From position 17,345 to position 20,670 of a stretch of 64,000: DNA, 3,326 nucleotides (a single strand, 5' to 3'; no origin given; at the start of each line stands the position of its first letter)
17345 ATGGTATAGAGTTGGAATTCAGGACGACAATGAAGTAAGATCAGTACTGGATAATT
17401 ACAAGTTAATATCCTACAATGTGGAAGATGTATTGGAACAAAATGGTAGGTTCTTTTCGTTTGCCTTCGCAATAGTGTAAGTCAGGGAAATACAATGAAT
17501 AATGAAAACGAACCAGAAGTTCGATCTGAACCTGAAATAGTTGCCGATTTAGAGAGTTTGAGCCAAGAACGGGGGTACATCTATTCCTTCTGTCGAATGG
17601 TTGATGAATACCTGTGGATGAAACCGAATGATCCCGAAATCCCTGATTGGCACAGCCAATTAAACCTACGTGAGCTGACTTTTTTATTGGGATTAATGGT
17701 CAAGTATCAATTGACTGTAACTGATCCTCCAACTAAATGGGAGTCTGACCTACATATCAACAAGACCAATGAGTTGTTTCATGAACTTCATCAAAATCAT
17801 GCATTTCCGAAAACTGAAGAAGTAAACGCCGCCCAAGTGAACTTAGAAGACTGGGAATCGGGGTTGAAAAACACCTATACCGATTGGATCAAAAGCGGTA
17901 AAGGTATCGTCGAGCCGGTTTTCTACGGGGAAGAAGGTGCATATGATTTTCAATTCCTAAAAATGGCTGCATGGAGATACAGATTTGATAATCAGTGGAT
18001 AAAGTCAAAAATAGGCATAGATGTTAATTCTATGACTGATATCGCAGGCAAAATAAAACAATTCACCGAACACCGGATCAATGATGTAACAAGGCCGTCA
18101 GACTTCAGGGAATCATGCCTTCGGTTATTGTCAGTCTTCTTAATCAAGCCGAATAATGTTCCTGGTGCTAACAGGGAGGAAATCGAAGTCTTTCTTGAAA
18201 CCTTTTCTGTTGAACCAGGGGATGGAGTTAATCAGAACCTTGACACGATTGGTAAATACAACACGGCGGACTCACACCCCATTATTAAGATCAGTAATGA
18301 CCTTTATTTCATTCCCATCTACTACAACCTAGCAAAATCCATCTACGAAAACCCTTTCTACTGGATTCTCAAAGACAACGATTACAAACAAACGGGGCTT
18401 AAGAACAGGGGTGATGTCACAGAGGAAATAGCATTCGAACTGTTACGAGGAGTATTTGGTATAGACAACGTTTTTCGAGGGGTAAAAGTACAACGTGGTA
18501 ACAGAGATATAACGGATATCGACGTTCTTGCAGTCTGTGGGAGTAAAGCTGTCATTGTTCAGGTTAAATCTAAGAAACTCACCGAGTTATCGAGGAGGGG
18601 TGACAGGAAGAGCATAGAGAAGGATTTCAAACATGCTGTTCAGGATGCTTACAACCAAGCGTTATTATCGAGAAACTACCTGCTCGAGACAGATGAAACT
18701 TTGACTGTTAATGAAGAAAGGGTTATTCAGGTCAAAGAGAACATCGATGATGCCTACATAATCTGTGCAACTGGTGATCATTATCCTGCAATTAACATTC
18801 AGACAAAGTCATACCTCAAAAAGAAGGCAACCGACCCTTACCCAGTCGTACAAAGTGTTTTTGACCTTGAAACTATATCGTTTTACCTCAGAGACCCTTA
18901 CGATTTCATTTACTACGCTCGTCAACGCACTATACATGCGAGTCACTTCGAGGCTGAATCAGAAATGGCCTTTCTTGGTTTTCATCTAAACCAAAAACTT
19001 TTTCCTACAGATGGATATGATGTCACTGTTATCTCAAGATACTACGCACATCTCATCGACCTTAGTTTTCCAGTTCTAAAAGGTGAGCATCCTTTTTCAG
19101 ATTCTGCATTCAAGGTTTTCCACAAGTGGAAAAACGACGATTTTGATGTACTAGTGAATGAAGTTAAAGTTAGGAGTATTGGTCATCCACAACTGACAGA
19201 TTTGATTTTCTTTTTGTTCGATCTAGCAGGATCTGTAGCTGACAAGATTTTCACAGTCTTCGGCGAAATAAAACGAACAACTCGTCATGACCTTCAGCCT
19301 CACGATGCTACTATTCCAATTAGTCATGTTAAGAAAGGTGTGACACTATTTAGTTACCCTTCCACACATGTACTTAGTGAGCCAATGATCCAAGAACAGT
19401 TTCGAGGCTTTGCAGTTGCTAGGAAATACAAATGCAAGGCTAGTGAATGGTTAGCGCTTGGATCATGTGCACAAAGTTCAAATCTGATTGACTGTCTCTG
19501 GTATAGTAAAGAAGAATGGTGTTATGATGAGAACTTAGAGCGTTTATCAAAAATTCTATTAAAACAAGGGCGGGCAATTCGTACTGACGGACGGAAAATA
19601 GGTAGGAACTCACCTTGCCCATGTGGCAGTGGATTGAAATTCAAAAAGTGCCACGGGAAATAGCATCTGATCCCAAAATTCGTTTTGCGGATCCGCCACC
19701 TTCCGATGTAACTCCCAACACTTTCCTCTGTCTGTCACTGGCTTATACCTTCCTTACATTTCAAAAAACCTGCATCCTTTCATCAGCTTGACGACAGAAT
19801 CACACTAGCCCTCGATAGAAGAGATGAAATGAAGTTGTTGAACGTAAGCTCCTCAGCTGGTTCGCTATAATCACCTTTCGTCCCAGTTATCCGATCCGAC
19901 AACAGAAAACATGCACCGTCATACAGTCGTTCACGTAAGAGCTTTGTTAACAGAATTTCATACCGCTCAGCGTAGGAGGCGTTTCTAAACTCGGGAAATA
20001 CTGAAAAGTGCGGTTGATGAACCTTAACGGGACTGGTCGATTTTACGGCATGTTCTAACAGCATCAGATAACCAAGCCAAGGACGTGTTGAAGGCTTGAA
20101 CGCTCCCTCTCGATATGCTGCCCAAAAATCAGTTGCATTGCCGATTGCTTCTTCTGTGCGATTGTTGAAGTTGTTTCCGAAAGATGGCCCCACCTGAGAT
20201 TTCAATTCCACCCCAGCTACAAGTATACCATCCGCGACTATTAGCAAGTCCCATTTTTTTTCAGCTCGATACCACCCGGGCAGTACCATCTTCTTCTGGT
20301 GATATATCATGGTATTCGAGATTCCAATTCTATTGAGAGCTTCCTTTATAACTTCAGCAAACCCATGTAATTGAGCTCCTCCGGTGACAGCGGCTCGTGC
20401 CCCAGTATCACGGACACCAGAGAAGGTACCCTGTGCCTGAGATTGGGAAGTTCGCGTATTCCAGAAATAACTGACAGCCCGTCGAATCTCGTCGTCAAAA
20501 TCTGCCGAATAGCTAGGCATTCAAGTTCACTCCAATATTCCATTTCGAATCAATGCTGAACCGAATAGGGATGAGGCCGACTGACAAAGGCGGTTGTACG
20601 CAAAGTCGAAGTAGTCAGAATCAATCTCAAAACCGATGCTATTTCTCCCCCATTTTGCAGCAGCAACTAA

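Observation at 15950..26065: Low-GC defence island in a high-GC chromosome, without recognisable mobility genes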

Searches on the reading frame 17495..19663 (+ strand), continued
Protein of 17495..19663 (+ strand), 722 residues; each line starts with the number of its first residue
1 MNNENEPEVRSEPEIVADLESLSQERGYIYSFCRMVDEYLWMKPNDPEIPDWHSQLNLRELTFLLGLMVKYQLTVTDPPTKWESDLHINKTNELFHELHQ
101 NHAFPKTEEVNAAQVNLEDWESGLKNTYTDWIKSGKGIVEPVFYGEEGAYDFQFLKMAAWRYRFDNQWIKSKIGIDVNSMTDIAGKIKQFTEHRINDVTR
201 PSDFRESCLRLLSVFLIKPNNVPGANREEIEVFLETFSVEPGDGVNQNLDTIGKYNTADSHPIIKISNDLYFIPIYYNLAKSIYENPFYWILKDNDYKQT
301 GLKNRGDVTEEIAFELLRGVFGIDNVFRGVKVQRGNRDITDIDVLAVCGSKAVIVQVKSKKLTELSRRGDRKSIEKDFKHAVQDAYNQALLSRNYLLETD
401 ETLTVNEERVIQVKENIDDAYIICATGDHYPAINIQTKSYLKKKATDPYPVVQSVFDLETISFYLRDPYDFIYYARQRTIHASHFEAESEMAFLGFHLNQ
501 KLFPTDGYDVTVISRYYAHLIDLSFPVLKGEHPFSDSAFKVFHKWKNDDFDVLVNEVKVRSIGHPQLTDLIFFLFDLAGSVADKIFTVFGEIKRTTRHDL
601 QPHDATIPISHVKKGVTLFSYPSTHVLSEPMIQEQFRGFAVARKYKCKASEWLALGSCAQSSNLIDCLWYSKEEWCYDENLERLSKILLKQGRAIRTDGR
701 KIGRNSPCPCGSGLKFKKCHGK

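Call 86: search_dna_similar(query=window:17495-19663:+, collection=plasmids, mode=protein, max_rows=12)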
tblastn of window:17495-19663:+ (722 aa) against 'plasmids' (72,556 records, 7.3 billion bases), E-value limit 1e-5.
Records with a match: 38; places in all: 38; records where one place covers at least 80% of the query: 27.
Best place of each record, by identity: <60% 38.
By first word of the organism name: Agrobacterium 19; Mycolicibacterium 2; Halobaculum 2; Sphingomonas 1; Diaphorobacter 1; Rhizobium 1; Vibrio 1; Azonexus 1; Pontibacter 1; Acuticoccus 1; and 8 more.
By predicted mobility (MOB-suite, as given by PLSDB): conjugative 22; non-mobilizable 13; mobilizable 3.
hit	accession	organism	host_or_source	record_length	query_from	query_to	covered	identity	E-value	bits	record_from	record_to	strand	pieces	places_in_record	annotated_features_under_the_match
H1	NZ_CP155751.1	Sphingomonas parapaucimobilis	Chinese cabbage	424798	10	719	98%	28.6%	8e-77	277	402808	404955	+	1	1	SEC-C metal-binding domain-containing protein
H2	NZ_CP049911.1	Diaphorobacter sp. HDW4A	Hydrophilus acuminatus,single bacterial ...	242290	6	719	99%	27.8%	3e-79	284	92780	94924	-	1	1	SEC-C metal-binding domain-containing protein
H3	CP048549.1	Agrobacterium tumefaciens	walnut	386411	4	719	99%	27.4%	3e-75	272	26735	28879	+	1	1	prepilin peptidase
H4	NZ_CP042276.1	Agrobacterium tumefaciens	Juglans regia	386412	4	719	99%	27.4%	3e-75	272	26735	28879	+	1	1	SEC-C domain-containing protein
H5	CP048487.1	Agrobacterium tumefaciens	walnut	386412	4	719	99%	27.4%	3e-75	272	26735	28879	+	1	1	prepilin peptidase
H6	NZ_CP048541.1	Agrobacterium tumefaciens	walnut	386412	4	719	99%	27.4%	3e-75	272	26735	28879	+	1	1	SEC-C domain-containing protein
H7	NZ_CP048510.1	Agrobacterium tumefaciens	walnut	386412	4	719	99%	27.4%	3e-75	272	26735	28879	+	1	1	SEC-C domain-containing protein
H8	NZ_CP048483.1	Agrobacterium tumefaciens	walnut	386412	4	719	99%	27.4%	3e-75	272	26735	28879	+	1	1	SEC-C domain-containing protein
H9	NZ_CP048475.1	Agrobacterium tumefaciens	walnut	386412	4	719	99%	27.4%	3e-75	272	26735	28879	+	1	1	SEC-C domain-containing protein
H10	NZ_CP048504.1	Agrobacterium tumefaciens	walnut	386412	4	719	99%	27.4%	3e-75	272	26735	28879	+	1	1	SEC-C domain-containing protein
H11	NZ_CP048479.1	Agrobacterium tumefaciens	walnut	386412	4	719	99%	27.4%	3e-75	272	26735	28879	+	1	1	SEC-C domain-containing protein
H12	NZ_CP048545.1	Agrobacterium tumefaciens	walnut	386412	4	719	99%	27.4%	3e-75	272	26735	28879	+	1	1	SEC-C domain-containing protein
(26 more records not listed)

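Call 87: get_annotated_region(hit=H4, flank=7000)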
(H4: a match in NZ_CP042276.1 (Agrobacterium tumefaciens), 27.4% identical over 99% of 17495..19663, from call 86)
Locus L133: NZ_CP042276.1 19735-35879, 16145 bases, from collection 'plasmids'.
description: Agrobacterium tumefaciens strain 186 plasmid pAt, complete sequence
organism: Agrobacterium tumefaciens (NCBI taxid 358)
taxonomy: Bacteria; Pseudomonadota; Alphaproteobacteria; Hyphomicrobiales; Rhizobiaceae; Agrobacterium; Agrobacterium tumefaciens
host: -; source: Juglans regia; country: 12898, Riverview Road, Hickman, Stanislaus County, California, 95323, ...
typing (MOB-suite, as given by PLSDB): conjugative; relaxase MOBQ; mating-pair formation MPF_T
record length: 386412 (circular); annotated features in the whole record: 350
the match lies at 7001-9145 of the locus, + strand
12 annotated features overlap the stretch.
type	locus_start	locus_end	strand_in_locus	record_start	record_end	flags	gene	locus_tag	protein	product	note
CDS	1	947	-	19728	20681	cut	-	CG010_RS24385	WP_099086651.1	hypothetical protein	-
CDS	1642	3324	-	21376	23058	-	-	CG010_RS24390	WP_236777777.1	phospholipase D-like domain-containing protein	-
CDS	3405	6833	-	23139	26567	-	-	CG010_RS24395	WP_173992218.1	AAA domain-containing protein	-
CDS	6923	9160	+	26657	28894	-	-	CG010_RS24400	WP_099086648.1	SEC-C domain-containing protein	-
CDS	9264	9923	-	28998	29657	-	-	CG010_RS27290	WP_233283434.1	SH3 domain-containing protein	-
CDS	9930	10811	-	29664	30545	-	-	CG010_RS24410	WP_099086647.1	hypothetical protein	-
CDS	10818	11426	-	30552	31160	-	hxsA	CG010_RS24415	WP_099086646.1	His-Xaa-Ser repeat protein HxsA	-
CDS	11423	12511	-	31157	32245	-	hxsC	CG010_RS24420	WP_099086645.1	His-Xaa-Ser system radical SAM maturase HxsC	-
CDS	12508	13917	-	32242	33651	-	hxsB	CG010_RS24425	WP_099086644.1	His-Xaa-Ser system radical SAM maturase HxsB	-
CDS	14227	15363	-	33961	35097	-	-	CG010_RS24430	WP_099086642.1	hypothetical protein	-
CDS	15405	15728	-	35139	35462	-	-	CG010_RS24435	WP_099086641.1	hypothetical protein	-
CDS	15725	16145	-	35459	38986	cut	-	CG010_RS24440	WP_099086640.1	AAA domain-containing protein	-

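Call 88: get_annotated_region(hit=H2, flank=7000)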
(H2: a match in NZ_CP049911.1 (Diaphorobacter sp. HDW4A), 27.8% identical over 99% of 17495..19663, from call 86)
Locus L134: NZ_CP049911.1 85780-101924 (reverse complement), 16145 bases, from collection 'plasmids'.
description: Diaphorobacter sp. HDW4A plasmid p_unnamed1, complete sequence
organism: Diaphorobacter sp. HDW4A (NCBI taxid 2714924)
taxonomy: Bacteria; Pseudomonadota; Betaproteobacteria; Burkholderiales; Comamonadaceae; Diaphorobacter; Diaphorobacter sp. HDW4A
host: -; source: Hydrophilus acuminatus,single bacterial strain; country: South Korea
typing (MOB-suite, as given by PLSDB): non-mobilizable
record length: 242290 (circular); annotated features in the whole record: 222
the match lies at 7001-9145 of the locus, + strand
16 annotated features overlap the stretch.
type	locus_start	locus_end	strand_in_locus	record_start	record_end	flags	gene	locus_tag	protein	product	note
CDS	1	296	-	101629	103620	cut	-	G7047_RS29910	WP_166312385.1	TonB-dependent receptor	-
CDS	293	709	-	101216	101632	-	-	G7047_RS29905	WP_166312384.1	cupin domain-containing protein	-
CDS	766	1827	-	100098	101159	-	-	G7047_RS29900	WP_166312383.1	ABC transporter substrate-binding protein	-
CDS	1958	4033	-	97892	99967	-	-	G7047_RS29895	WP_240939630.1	TonB-dependent receptor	-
CDS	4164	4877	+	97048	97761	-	-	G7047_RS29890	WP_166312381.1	Crp/Fnr family transcriptional regulator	GO:0006355 - regulation of DNA-templated transcription [Evidence IEA]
CDS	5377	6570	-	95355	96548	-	-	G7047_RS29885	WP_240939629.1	hypothetical protein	-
CDS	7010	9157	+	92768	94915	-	-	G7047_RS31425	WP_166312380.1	SEC-C metal-binding domain-containing protein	-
CDS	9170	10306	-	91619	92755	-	-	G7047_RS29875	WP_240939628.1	hypothetical protein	-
CDS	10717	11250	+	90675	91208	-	-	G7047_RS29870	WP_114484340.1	TetR/AcrR family transcriptional regulator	-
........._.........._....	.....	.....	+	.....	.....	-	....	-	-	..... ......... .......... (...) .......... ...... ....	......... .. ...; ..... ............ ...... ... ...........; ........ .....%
predicted_resistance_gene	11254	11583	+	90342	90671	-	qac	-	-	Qac-pB8 family quaternary ammonium compound efflux SMR transporter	predicted by amrfinderplus; class QUATERNARY AMMONIUM; identity 99.09%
CDS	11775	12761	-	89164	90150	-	-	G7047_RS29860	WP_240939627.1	DUF4113 domain-containing protein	-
CDS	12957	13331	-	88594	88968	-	-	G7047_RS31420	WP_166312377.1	TetR/AcrR family transcriptional regulator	GO:0006355 - regulation of DNA-templated transcription [Evidence IEA]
CDS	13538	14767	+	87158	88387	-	-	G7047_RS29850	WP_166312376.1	efflux RND transporter periplasmic adaptor subunit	GO:0006810 - transport [Evidence IEA]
CDS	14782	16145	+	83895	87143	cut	-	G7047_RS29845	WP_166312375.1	multidrug efflux RND transporter permease subunit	GO:0055085 - transmembrane transport [Evidence IEA]; GO:0042908 - xenobiotic transport [Evidence IEA]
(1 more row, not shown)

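Call 99: search_dna_similar(query=window:17495-19663:+, collection=phages, mode=protein, max_rows=12)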
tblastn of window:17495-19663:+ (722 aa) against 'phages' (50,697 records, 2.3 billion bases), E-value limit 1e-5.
No match.

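Call 103: search_protein_families(library=padloc, alignment_id=A4, max_evalue=1e-20)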
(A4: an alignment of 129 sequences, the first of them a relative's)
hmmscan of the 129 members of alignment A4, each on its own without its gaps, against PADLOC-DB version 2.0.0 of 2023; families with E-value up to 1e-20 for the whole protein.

A. member 1, L029:3685-5886:+ (733 aa): 0 families

B. families by the number of members that match (of 129 scanned): 84 families (the first 25 are shown)
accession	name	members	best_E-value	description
PDLC03612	REase_MTase_IIG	2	1.4e-270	Type IIG restriction enzyme-methyltransferase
PDLC03644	MTase_III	2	6.4e-163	Type III methyltransferase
PDLC03596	REase_MTase_IIG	2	3e-136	Type IIG restriction enzyme-methyltransferase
PDLC03636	MTase_III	2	5.4e-63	Type III methyltransferase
PDLC03601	REase_MTase_IIG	2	3.8e-52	Type IIG restriction enzyme-methyltransferase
PDLC03635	MTase_III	2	8.3e-46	Type III methyltransferase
PDLC03354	MTase_II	2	2.7e-39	Type II methyltransferase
PDLC02643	DrmMI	2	4.9e-37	DrmMI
PDLC02188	HerA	1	1.9e-171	-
PDLC05036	PDC-S54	1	1.3e-121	-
PDLC04105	HerA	1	9e-120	-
PDLC03920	MkoA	1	4e-118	-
PDLC04173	GajB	1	1.3e-108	-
PDLC03634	MTase_III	1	7.9e-102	Type III methyltransferase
PDLC03640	MTase_III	1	7.3e-101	Type III methyltransferase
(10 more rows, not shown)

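Call 114: list_cluster_members(proteins=[P0001, P0121, P0003, P0021])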
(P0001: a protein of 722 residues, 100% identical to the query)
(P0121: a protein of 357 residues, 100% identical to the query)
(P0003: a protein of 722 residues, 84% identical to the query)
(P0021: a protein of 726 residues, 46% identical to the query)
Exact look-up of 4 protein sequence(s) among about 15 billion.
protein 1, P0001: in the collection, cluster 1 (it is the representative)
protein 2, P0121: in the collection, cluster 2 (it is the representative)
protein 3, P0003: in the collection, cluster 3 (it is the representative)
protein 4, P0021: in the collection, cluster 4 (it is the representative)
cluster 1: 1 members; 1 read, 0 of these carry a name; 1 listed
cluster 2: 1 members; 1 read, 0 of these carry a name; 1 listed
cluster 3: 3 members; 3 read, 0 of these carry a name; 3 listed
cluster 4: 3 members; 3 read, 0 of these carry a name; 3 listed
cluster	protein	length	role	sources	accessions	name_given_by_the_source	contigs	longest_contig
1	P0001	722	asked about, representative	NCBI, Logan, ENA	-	-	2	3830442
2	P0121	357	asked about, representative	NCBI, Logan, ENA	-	-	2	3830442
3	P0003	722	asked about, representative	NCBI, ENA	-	-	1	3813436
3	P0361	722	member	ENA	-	-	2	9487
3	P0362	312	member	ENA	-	-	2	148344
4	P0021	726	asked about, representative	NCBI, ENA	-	-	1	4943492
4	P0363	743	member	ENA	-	-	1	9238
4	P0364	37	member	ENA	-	-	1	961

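Call 123: search_protein_representatives(alignment_id=A1)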
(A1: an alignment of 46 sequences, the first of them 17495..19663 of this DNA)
Query: 46 sequences, 720 profile positions. Proteins with E-value up to 0.001 (for the whole library): 14678; up to 1e-10: 2203; up to 1e-30: 808. The best 150 are listed.
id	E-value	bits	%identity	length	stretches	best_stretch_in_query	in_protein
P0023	0.0e+00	1093.3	-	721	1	1-720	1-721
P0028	0.0e+00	1074.0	-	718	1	3-719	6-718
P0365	0.0e+00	1033.1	-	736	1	4-720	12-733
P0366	6.0e-268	907.4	-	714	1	11-718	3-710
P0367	8.7e-264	893.6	-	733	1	7-720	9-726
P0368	9.2e-258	873.7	-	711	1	11-719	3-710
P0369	2.8e-253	858.9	-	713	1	4-719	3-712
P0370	1.8e-250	849.6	-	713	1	5-719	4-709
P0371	1.9e-249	846.2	-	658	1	68-720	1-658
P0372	4.2e-245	831.9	-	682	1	2-682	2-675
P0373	1.0e-243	827.3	-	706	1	7-719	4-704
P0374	1.5e-241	820.1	-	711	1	11-719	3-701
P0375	8.9e-238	807.6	-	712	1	11-720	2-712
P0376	2.9e-236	802.6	-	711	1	11-719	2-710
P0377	2.3e-235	799.7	-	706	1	7-720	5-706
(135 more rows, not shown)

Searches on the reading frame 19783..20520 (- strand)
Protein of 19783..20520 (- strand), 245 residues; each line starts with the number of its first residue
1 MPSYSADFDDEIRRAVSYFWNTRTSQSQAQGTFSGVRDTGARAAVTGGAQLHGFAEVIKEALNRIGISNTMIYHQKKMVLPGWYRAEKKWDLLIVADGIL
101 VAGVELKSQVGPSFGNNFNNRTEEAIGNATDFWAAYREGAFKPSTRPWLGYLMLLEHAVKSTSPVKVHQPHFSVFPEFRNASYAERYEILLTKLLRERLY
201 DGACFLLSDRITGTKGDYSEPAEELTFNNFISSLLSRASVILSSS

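Call 3: search_protein_families(library=pfam, proteins=[window:19783-20520:-], max_evalue=0.01)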
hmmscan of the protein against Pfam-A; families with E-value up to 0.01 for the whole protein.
window:19783-20520:- (245 aa): 1 family
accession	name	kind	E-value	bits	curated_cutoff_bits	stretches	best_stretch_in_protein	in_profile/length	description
PF04555.19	XhoI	-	2.4e-76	256.3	25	1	34-220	5-191/191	Restriction endonuclease XhoI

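Call 4: search_protein_families(library=padloc, proteins=[window:19783-20520:-], max_evalue=0.01)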
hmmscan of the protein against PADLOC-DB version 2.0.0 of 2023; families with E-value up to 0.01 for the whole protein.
window:19783-20520:- (245 aa): 2 families
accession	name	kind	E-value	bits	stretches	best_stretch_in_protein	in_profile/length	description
PDLC03540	REase_II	-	1.7e-85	284.7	1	6-238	6-238/247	Type II restriction enzyme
PDLC03400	REase_II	-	1.1e-42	144.5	1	6-174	6-173/222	Type II restriction enzyme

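Call 37: search_protein_families(library=ncbifam, proteins=[window:19783-20520:-], max_evalue=0.01)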
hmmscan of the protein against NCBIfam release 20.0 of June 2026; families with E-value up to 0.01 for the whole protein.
window:19783-20520:- (245 aa): 0 families
